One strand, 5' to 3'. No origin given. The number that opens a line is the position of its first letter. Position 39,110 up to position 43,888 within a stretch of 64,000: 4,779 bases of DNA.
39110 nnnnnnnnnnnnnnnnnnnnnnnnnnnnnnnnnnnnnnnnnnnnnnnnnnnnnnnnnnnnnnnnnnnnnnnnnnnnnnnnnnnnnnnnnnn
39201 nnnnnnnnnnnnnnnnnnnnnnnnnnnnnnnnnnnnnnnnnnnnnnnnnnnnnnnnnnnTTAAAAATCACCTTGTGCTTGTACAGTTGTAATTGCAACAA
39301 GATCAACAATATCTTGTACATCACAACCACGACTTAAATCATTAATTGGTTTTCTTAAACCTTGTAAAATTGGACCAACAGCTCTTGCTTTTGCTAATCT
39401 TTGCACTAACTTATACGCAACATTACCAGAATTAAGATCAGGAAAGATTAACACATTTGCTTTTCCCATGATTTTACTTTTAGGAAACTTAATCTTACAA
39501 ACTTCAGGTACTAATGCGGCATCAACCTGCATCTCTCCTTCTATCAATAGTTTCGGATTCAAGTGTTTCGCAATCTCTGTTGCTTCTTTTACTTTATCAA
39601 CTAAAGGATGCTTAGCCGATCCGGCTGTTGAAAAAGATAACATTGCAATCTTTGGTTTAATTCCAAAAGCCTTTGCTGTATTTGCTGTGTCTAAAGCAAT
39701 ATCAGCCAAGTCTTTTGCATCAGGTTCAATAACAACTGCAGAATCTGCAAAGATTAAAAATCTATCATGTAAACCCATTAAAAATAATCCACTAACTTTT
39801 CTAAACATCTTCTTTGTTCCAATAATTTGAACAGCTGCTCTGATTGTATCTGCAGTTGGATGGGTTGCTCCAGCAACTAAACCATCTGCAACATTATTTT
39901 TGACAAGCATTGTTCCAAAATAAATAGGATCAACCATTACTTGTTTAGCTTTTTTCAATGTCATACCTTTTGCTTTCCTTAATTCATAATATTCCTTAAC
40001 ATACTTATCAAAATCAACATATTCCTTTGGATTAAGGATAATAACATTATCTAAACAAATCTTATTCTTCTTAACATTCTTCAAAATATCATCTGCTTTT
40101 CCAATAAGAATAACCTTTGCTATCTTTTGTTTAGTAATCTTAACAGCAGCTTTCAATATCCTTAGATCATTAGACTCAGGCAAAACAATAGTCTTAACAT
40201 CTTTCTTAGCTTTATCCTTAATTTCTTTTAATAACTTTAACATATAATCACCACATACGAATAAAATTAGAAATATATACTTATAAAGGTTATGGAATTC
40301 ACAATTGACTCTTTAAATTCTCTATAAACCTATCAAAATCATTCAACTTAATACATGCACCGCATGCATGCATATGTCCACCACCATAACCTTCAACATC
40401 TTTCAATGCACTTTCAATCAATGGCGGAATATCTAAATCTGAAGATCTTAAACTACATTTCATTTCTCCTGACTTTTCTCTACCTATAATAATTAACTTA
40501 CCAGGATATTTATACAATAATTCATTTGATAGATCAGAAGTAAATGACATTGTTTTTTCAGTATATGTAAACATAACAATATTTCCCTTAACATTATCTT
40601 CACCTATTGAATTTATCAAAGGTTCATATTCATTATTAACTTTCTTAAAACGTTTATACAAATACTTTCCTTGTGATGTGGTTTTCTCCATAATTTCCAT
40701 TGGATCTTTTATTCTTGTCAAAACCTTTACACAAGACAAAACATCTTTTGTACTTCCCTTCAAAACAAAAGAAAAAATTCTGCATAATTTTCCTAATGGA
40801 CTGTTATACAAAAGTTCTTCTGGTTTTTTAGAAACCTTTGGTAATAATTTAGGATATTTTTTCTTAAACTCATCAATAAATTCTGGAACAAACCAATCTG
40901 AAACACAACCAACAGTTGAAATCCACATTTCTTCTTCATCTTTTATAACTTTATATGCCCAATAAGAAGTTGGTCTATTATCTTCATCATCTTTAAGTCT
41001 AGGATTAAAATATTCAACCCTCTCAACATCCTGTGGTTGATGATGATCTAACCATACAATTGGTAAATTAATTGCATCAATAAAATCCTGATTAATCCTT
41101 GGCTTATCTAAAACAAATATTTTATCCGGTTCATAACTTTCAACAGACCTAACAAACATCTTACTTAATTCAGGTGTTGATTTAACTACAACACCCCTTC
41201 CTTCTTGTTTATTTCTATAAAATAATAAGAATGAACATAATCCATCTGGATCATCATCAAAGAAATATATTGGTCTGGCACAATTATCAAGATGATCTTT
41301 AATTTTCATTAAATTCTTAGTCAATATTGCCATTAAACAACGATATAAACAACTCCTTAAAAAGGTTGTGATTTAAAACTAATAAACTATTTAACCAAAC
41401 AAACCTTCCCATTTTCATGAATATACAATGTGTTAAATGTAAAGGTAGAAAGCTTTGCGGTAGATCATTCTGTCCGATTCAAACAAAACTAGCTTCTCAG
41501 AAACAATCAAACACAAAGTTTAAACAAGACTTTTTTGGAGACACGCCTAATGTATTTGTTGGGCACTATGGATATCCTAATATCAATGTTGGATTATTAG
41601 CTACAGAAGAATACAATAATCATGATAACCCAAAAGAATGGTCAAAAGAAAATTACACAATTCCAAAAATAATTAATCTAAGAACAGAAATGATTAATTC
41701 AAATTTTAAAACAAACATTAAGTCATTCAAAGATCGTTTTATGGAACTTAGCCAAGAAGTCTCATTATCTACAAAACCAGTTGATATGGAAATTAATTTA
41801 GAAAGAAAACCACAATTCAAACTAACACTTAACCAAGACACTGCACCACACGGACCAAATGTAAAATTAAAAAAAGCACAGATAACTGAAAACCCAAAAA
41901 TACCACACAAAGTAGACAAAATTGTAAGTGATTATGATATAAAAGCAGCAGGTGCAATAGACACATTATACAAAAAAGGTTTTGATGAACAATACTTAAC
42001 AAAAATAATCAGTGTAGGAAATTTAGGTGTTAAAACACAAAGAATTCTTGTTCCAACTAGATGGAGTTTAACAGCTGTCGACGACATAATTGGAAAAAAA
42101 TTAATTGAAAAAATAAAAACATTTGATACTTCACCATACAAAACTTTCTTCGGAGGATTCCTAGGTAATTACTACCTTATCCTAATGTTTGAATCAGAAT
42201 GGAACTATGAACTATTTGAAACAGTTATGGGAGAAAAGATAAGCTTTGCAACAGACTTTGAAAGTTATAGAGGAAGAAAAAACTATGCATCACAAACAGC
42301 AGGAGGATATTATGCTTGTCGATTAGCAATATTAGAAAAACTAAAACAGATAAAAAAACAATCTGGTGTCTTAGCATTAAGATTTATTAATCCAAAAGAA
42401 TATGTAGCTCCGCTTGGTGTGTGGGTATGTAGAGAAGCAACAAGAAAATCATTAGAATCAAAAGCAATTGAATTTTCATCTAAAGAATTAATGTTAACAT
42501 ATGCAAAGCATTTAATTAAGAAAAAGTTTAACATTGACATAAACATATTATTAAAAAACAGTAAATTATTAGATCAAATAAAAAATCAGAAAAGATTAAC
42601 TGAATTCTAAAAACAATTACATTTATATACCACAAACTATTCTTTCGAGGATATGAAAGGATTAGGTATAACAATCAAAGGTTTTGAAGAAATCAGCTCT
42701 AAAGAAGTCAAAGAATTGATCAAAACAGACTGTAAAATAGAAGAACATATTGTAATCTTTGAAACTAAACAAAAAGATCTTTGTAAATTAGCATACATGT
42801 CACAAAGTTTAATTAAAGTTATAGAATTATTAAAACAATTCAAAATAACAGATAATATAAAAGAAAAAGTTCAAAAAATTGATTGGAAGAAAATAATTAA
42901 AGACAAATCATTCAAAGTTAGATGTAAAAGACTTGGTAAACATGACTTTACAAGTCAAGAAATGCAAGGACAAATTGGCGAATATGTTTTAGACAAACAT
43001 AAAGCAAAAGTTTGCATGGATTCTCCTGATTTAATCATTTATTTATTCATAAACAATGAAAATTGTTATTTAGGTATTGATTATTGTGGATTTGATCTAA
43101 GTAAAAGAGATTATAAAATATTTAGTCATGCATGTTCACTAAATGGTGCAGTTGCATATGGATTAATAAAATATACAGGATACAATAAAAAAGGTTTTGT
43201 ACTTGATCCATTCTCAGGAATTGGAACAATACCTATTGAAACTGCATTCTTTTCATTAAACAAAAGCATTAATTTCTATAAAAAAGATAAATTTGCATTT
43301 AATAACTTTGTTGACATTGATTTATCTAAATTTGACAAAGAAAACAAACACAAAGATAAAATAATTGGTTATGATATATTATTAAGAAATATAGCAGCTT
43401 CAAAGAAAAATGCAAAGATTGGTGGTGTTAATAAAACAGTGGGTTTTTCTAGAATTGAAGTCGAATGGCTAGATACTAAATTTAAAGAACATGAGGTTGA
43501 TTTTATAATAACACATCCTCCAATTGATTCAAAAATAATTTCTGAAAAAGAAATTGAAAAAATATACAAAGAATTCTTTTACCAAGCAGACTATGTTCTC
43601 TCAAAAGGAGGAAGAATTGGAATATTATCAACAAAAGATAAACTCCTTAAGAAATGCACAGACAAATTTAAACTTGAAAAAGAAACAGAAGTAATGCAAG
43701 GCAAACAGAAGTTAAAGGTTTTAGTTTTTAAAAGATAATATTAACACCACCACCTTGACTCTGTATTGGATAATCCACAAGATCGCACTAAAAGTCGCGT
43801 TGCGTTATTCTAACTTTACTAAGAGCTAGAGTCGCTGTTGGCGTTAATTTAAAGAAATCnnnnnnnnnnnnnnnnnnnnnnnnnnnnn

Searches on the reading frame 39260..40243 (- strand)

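Call 45: search_protein_families(library=pfam, max_evalue=0.0001, proteins=[window:39260-40243:-])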
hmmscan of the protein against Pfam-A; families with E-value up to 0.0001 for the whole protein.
window:39260-40243:- (327 aa): 1 family
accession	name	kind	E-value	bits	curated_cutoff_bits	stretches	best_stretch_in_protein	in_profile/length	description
PF01515.24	PTA_PTB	-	2.7e-123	411.9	24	1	4-319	2-318/319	Phosphate acetyl/butaryl transferase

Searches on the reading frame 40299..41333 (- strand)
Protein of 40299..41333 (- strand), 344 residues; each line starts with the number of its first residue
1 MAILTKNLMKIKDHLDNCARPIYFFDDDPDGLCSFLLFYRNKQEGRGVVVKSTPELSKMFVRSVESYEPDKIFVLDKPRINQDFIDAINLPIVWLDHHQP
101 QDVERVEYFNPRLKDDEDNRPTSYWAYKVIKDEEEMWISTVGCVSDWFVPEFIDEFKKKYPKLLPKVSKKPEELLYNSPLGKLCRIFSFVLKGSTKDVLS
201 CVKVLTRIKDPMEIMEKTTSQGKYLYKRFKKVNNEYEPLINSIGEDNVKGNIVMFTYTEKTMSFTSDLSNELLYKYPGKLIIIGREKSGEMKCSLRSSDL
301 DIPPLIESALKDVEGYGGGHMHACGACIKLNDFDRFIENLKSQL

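Call 45: search_protein_families(library=pfam, max_evalue=0.0001, proteins=[window:40299-41333:-])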
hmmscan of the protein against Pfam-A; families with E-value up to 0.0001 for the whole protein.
window:40299-41333:- (344 aa): 2 families
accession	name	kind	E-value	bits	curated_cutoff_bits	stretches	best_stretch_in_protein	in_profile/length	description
PF02272.25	DHHA1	-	3.2e-09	37.6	25.9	1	266-343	19-99/102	DHHA1 domain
PF01368.27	DHH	-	1.4e-06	29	28.1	1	26-132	7-104/125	DHH family, N-terminal domain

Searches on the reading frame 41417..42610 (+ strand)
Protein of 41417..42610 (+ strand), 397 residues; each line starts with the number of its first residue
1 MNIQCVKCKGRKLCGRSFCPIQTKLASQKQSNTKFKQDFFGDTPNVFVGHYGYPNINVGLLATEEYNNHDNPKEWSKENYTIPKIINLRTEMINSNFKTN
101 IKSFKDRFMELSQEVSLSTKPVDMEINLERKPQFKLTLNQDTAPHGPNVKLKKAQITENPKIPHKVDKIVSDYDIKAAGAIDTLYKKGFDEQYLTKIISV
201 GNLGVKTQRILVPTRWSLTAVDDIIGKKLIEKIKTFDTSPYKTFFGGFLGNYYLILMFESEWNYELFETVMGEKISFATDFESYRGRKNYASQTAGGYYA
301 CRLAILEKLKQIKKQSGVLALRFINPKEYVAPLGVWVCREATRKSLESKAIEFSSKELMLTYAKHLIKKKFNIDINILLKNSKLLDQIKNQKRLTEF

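Call 3: search_protein_families(library=pfam, proteins=[window:41417-42610:+], max_evalue=0.01)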
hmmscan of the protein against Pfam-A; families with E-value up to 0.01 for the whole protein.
window:41417-42610:+ (397 aa): 2 families
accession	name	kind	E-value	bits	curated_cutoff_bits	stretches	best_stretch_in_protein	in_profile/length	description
PF04894.17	Nre_N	-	2.8e-80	270.5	25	1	13-271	1-264/270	Archaeal Nre, N-terminal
PF04895.17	Nre_C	-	3.1e-29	101.5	27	1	282-397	1-110/110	Archaeal Nre, C-terminal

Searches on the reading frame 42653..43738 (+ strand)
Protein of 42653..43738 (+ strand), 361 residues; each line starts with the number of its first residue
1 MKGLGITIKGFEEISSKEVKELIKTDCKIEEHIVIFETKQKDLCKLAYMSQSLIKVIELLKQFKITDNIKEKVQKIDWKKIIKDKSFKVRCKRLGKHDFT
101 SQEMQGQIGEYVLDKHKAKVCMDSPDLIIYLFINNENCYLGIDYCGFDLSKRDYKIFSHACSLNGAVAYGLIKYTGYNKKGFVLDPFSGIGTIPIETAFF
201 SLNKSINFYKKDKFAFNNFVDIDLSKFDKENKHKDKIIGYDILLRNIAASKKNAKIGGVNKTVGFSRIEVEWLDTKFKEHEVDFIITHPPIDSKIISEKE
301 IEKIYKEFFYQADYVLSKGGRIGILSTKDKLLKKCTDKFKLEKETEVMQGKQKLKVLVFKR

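Call 3: search_protein_families(library=pfam, proteins=[window:42653-43738:+], max_evalue=0.01)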
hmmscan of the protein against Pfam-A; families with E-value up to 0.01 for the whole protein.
window:42653-43738:+ (361 aa): 4 families
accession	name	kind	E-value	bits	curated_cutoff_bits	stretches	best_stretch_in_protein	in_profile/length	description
PF01170.24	UPF0020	-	1.3e-29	103.7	22.3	1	152-351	1-190/197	RMKL-like, methyltransferase domain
PF02926.22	THUMP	-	1.3e-19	70.8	20.6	1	67-143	5-84/84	THUMP domain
PF05175.20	MTS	-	1.9e-07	31.4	23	1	232-357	53-169/170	Methyltransferase small domain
PF09445.16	Methyltransf_15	-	7.4e-06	26.1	22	0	234-291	22-81/165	RNA cap guanine-N2 methyltransferase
